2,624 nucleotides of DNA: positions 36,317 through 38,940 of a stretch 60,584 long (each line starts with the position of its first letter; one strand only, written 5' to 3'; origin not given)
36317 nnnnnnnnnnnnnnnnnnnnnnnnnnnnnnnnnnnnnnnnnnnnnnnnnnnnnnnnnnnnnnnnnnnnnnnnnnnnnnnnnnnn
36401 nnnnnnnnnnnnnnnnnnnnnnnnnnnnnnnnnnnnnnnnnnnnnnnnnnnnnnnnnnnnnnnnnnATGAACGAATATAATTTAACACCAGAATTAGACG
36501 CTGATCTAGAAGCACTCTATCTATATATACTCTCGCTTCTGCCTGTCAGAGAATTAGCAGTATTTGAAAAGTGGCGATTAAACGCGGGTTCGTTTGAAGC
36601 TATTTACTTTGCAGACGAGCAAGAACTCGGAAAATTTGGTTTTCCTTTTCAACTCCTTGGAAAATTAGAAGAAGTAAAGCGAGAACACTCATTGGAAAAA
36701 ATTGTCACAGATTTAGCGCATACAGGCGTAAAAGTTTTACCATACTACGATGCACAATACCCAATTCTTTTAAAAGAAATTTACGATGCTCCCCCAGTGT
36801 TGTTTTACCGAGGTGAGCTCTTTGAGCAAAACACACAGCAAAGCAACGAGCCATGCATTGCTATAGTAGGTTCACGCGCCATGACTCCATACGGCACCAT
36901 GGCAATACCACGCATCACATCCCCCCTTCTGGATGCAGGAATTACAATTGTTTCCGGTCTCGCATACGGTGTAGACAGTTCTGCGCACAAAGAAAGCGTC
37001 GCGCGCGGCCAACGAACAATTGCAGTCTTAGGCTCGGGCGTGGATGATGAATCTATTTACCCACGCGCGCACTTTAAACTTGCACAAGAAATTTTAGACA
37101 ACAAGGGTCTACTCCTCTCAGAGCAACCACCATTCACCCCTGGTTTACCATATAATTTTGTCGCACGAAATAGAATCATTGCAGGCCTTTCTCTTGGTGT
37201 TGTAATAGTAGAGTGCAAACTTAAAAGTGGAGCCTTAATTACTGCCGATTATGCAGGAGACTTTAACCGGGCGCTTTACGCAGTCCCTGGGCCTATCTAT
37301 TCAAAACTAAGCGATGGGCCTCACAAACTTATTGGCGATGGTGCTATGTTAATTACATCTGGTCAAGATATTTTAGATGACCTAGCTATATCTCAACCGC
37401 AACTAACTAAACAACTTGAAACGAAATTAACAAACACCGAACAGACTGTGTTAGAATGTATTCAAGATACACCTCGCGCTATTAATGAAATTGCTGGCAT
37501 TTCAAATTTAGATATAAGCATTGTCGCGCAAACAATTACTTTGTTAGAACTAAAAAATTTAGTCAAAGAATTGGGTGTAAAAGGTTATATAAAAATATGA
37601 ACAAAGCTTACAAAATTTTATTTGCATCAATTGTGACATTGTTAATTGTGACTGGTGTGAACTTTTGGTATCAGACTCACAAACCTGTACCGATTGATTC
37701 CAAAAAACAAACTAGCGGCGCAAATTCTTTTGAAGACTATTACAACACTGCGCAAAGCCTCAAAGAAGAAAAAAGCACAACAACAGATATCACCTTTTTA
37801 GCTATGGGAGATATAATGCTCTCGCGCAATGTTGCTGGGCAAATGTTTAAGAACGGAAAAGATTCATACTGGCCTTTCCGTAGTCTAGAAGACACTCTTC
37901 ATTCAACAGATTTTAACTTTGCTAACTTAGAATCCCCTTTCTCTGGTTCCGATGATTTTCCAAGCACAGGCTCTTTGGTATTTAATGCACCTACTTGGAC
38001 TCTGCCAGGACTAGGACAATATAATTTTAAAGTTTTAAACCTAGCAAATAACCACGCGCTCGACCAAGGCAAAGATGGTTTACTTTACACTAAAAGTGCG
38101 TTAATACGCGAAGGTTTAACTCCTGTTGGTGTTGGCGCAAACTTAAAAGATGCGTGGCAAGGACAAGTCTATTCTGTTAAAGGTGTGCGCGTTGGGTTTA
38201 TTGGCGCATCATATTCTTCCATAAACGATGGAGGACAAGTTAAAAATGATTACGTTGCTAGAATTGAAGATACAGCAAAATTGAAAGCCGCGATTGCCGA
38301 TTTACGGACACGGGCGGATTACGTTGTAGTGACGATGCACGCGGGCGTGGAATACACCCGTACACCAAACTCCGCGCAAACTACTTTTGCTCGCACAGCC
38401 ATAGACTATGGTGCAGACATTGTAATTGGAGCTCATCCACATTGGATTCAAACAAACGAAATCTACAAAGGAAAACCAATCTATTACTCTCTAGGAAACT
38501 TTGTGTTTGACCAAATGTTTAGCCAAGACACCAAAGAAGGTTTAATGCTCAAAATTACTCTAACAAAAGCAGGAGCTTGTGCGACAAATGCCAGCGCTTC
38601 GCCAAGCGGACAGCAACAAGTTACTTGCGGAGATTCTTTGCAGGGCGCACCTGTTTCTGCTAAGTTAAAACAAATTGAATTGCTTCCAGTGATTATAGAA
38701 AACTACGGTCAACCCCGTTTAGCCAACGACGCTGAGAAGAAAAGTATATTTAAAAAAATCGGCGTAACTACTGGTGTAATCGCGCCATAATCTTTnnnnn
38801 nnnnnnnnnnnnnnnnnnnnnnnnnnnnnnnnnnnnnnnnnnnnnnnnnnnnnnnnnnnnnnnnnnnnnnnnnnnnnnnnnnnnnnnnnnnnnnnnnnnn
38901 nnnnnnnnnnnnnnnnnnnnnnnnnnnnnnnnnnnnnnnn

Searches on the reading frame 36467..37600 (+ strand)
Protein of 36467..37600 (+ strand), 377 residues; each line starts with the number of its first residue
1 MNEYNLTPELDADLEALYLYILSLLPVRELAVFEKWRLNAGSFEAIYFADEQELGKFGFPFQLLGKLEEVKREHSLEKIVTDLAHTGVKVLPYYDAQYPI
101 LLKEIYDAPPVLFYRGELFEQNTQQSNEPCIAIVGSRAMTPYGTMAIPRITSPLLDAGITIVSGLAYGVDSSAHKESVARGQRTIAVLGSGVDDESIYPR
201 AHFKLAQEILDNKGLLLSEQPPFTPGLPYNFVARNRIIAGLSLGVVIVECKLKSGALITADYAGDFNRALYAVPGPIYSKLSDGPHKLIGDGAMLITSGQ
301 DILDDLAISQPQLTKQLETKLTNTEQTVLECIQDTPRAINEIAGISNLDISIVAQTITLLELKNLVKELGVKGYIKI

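Call 70: search_protein_families(library=pfam, proteins=[window:36467-37600:+], max_evalue=0.001)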
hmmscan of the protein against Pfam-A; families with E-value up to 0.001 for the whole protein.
window:36467-37600:+ (377 aa): 2 families
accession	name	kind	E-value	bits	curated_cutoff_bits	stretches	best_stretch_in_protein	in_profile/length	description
PF02481.21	DNA_processg_A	-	4.1e-70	235.7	29.6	1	84-297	3-211/212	DNA recombination-mediator protein A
PF17782.7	DprA_WH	-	9.5e-08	32.4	22.9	1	316-369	5-58/61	DprA winged helix domain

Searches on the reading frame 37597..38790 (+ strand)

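Call 70: search_protein_families(library=pfam, proteins=[window:37597-38790:+], max_evalue=0.001)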
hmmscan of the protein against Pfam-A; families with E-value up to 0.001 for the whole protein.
window:37597-38790:+ (397 aa): 1 family
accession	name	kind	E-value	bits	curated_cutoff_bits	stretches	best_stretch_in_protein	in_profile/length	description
PF09587.15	PGA_cap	-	2.9e-68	230.5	27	1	67-306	2-255/255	Bacterial capsule synthesis protein PGA_cap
